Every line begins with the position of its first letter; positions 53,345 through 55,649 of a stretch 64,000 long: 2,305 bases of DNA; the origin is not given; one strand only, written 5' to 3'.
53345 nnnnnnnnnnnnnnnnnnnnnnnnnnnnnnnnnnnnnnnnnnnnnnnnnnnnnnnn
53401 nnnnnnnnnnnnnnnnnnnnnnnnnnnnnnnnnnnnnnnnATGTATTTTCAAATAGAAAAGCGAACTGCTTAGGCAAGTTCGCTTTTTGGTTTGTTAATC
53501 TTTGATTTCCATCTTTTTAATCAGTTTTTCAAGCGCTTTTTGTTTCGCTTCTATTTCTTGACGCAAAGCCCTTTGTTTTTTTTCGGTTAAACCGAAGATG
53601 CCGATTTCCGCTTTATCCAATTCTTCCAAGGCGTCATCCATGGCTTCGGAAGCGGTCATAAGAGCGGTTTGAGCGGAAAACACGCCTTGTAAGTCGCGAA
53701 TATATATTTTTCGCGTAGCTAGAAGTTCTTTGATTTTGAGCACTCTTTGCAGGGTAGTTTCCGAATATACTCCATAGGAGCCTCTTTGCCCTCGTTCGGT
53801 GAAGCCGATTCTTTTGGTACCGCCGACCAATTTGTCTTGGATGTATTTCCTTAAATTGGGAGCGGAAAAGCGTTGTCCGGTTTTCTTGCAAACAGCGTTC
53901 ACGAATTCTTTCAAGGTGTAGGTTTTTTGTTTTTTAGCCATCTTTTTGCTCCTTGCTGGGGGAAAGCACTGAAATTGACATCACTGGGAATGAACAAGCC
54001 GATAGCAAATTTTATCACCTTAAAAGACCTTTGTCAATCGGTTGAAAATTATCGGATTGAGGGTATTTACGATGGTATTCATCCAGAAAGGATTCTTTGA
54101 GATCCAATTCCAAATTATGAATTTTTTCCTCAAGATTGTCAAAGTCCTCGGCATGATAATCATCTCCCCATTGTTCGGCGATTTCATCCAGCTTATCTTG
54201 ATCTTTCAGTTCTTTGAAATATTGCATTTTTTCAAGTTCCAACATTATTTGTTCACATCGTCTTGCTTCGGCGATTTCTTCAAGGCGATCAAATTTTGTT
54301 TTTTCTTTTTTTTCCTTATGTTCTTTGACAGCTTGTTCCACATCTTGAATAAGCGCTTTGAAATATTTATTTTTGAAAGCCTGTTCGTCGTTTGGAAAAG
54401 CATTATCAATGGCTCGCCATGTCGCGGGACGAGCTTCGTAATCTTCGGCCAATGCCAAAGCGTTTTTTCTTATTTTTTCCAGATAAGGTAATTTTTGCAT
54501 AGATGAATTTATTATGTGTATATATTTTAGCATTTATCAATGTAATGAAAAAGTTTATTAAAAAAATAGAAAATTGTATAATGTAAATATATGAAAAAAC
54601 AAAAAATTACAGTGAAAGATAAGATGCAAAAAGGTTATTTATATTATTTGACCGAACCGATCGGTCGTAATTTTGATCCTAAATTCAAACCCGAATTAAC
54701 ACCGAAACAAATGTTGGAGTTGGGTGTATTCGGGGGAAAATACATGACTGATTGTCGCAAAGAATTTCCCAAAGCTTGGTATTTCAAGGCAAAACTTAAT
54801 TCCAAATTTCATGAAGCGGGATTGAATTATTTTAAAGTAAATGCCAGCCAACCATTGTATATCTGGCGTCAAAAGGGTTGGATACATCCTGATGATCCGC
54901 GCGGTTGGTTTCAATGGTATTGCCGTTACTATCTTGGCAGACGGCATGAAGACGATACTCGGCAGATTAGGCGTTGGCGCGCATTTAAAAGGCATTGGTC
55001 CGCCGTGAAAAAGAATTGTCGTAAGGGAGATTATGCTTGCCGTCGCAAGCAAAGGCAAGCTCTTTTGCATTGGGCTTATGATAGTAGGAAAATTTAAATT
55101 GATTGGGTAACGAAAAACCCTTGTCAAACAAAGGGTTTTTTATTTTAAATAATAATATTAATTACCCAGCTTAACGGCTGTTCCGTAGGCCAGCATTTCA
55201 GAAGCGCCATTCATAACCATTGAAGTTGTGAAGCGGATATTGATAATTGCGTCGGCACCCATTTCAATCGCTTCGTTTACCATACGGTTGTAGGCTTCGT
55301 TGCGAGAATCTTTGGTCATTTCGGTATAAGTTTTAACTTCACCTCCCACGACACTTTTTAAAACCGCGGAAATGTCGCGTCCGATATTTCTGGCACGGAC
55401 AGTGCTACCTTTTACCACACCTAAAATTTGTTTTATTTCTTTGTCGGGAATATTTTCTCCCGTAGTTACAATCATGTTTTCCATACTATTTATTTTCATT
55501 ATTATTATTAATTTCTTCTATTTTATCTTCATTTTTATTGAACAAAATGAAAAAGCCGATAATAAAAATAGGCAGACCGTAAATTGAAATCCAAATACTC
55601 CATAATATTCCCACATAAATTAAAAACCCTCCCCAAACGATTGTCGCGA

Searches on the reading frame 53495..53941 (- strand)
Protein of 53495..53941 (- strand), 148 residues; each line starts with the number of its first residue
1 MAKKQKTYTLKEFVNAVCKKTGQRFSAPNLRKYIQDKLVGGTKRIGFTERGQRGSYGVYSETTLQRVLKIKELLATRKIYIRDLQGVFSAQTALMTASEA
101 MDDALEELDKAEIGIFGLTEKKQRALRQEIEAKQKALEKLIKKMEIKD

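Call 53: search_protein_families(library=pfam, proteins=[window:53495-53941:-], max_evalue=0.01)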
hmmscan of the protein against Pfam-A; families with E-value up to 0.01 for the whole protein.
window:53495-53941:- (148 aa): 1 family
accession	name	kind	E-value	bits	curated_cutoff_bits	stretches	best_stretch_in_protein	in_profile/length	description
PF13411.12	MerR_1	-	0.0093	16.5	21.6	0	50-90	30-68/69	MerR HTH family regulatory protein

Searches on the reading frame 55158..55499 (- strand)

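Call 53: search_protein_families(library=pfam, proteins=[window:55158-55499:-], max_evalue=0.01)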
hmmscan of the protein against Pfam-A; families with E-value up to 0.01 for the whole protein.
window:55158-55499:- (113 aa): 2 families
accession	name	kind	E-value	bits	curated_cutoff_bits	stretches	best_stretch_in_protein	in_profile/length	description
PF01906.23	YbjQ_1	-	6.8e-38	129.9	23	1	9-111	1-103/103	Putative heavy-metal-binding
PF23025.1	YbjQ_2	-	0.00081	20.1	29.1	1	6-111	4-101/103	C2 domain-containing protein 5, YbjQ-like domain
